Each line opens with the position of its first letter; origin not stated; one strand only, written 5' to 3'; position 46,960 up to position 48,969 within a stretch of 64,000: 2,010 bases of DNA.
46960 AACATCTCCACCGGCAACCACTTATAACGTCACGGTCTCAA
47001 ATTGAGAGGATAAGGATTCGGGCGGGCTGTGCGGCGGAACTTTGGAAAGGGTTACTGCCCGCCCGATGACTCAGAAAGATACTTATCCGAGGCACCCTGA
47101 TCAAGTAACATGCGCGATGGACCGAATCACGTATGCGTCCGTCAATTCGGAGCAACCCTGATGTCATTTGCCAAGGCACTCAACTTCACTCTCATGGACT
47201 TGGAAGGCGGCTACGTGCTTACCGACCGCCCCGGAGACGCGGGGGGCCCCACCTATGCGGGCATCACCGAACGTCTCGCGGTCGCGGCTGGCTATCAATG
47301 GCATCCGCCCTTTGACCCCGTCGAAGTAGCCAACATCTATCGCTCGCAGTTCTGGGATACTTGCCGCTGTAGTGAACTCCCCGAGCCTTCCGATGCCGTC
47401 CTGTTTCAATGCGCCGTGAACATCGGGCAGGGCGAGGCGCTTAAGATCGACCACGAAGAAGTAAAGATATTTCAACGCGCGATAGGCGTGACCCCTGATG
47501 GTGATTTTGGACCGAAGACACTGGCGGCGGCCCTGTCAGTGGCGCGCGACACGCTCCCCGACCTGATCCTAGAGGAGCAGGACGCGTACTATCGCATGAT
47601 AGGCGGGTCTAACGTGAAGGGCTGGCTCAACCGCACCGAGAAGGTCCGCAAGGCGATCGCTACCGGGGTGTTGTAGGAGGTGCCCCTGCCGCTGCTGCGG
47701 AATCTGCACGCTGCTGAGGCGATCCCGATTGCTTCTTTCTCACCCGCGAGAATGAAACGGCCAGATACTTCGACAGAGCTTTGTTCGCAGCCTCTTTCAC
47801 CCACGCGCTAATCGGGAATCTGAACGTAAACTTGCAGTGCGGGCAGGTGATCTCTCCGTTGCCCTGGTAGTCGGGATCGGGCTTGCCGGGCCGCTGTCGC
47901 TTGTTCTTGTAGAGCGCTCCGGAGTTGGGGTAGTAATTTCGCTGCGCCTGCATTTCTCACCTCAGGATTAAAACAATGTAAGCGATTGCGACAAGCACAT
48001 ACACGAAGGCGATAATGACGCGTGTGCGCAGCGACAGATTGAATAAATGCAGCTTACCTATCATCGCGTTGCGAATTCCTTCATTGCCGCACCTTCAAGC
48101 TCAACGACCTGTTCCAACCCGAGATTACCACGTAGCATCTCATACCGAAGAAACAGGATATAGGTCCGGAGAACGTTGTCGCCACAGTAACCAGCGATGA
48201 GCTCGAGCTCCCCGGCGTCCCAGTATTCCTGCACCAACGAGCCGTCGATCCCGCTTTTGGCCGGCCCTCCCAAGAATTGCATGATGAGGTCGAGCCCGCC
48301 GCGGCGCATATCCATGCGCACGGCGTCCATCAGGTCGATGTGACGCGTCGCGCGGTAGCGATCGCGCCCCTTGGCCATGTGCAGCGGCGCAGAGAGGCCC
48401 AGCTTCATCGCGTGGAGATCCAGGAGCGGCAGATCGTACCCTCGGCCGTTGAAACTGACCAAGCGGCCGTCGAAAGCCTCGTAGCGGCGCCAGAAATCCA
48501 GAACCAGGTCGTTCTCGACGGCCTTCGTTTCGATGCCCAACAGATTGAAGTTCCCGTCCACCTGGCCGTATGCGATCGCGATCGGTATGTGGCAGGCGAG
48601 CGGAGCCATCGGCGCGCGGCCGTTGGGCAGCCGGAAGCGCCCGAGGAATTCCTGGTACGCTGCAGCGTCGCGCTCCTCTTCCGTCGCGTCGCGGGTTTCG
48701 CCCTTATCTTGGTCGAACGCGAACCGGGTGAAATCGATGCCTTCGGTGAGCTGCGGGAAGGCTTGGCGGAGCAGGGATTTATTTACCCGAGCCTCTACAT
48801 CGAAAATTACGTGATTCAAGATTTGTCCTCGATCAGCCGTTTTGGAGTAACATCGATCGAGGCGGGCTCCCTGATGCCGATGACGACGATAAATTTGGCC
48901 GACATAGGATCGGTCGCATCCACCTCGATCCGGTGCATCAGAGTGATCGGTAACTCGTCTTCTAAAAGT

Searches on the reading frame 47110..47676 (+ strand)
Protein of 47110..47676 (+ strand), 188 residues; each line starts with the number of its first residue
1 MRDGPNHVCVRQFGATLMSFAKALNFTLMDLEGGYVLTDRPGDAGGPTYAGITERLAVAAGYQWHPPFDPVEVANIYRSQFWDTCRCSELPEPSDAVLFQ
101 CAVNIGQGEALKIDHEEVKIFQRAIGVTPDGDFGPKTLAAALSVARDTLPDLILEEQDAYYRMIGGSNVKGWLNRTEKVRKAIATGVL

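Call 55: search_protein_families(library=pfam, proteins=[window:47110-47676:+], max_evalue=0.01)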
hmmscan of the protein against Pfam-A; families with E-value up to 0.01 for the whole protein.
window:47110-47676:+ (188 aa): 2 families
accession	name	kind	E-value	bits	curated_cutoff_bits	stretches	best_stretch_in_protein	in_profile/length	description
PF05838.17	Glyco_hydro_108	-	2.2e-15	57.4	21.2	1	28-106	4-85/85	Glycosyl hydrolase 108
PF09374.15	PG_binding_3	-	3.8e-07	30.6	24.6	1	118-176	3-75/76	Predicted Peptidoglycan domain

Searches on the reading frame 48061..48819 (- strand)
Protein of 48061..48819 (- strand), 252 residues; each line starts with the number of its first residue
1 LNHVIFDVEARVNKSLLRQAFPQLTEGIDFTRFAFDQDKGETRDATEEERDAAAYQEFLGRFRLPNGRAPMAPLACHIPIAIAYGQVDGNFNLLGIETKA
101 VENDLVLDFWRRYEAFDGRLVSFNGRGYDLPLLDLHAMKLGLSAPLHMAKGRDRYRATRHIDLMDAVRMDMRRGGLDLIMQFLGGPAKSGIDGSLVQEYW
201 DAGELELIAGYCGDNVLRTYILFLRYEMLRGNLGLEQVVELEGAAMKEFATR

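Call 55: search_protein_families(library=pfam, proteins=[window:48061-48819:-], max_evalue=0.01)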
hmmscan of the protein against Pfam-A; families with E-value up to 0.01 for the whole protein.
window:48061-48819:- (252 aa): 2 families
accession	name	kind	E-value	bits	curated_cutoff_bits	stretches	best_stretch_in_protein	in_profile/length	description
PF10108.15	DNA_pol_B_exo2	-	1.3e-34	120.2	24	1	73-240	5-187/213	Predicted 3'-5' exonuclease related to the exonuclease domain of PolB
PF13482.12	RNase_H_2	-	4.1e-06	27.3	22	1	102-201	43-132/165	RNase_H superfamily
